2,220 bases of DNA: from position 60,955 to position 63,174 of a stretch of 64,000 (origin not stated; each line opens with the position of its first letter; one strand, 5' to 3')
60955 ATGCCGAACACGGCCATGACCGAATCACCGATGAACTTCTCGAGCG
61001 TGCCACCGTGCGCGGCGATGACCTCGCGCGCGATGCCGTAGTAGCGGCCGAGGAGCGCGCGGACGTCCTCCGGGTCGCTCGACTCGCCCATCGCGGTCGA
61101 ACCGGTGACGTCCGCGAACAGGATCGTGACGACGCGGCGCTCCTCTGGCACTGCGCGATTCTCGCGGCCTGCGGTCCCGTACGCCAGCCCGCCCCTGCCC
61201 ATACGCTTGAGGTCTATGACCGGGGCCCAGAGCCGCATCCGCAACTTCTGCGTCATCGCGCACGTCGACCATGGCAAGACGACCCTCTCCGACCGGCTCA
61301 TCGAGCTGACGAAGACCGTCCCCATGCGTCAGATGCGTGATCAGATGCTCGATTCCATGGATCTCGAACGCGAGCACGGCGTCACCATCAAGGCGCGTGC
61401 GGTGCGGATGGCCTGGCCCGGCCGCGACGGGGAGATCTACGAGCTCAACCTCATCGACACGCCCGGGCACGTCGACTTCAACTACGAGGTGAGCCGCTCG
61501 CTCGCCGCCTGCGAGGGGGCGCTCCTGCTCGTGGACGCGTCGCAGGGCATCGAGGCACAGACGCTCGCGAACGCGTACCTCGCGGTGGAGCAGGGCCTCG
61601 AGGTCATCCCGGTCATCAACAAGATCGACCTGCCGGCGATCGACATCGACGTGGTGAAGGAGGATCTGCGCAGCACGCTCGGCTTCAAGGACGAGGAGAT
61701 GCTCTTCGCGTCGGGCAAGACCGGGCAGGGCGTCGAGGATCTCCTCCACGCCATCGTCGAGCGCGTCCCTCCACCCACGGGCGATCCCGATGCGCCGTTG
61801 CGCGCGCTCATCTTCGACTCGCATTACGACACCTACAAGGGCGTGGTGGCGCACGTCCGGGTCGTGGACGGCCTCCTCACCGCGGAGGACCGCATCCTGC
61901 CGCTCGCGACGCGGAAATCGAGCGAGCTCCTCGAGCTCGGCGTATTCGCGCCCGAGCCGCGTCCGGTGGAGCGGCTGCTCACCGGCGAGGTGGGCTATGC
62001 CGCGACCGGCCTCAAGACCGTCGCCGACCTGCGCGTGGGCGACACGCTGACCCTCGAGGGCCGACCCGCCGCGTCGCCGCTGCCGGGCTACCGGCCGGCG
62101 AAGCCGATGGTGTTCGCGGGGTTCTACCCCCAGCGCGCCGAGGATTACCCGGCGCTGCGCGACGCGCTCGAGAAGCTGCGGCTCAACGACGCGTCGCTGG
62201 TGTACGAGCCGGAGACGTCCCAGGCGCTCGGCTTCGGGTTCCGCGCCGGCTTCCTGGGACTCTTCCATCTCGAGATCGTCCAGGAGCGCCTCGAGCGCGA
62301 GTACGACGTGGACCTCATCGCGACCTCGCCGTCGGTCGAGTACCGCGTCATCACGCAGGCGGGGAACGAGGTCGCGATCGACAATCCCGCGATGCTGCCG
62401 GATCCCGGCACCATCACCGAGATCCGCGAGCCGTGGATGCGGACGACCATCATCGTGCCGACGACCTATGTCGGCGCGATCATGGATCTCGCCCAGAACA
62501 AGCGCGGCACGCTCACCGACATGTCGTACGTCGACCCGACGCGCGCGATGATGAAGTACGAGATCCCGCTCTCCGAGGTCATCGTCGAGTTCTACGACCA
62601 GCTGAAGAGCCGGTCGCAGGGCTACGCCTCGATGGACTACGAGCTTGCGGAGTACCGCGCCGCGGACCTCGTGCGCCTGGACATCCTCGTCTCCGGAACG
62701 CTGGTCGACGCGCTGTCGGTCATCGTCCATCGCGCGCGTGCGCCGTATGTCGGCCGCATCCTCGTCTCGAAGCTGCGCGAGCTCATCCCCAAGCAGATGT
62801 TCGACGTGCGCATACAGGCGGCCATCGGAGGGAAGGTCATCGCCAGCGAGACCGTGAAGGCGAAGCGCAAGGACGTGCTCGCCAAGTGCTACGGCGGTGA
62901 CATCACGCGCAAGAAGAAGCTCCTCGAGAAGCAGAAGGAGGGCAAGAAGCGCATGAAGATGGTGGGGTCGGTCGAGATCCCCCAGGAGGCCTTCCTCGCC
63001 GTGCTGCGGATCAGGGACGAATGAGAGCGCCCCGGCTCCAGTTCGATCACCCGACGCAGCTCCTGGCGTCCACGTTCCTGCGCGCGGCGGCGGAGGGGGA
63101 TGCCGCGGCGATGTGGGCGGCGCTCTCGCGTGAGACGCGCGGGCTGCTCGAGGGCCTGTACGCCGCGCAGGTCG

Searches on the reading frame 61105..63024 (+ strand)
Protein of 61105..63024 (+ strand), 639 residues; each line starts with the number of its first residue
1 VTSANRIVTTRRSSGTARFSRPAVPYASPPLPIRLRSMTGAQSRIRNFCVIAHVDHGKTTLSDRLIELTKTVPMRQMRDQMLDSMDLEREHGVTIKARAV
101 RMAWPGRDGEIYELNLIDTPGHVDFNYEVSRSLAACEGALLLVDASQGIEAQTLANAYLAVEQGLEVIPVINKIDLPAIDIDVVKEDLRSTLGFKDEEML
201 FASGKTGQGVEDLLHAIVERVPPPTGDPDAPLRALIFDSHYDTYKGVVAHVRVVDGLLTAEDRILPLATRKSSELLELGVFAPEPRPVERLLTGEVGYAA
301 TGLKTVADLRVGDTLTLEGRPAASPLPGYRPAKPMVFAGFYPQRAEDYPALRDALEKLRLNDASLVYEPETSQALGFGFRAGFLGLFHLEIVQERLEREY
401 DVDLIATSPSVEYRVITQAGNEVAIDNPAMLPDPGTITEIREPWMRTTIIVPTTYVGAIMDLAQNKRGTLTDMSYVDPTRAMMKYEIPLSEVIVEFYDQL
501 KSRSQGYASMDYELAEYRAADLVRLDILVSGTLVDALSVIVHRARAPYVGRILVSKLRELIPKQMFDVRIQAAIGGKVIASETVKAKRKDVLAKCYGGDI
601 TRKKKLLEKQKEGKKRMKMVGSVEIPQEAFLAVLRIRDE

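Call 63: search_protein_families(library=pfam, proteins=[window:61105-63024:+], max_evalue=0.00001)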
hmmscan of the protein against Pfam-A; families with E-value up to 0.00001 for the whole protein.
window:61105-63024:+ (639 aa): 4 families
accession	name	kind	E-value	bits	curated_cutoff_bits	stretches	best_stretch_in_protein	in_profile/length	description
PF00009.33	GTP_EFTU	-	1.8e-53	181.3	26.5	1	44-223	2-188/188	Elongation factor Tu GTP binding domain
PF06421.17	LepA_C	-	4.4e-48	162.3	29.7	1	530-635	2-107/107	GTP-binding protein LepA C-terminus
PF00679.30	EFG_C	-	1.8e-22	79.6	27.9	1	440-526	2-87/89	Elongation factor G C-terminus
PF14492.12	EFG_III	-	4.8e-06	27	27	0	333-405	3-72/75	Elongation Factor G, domain III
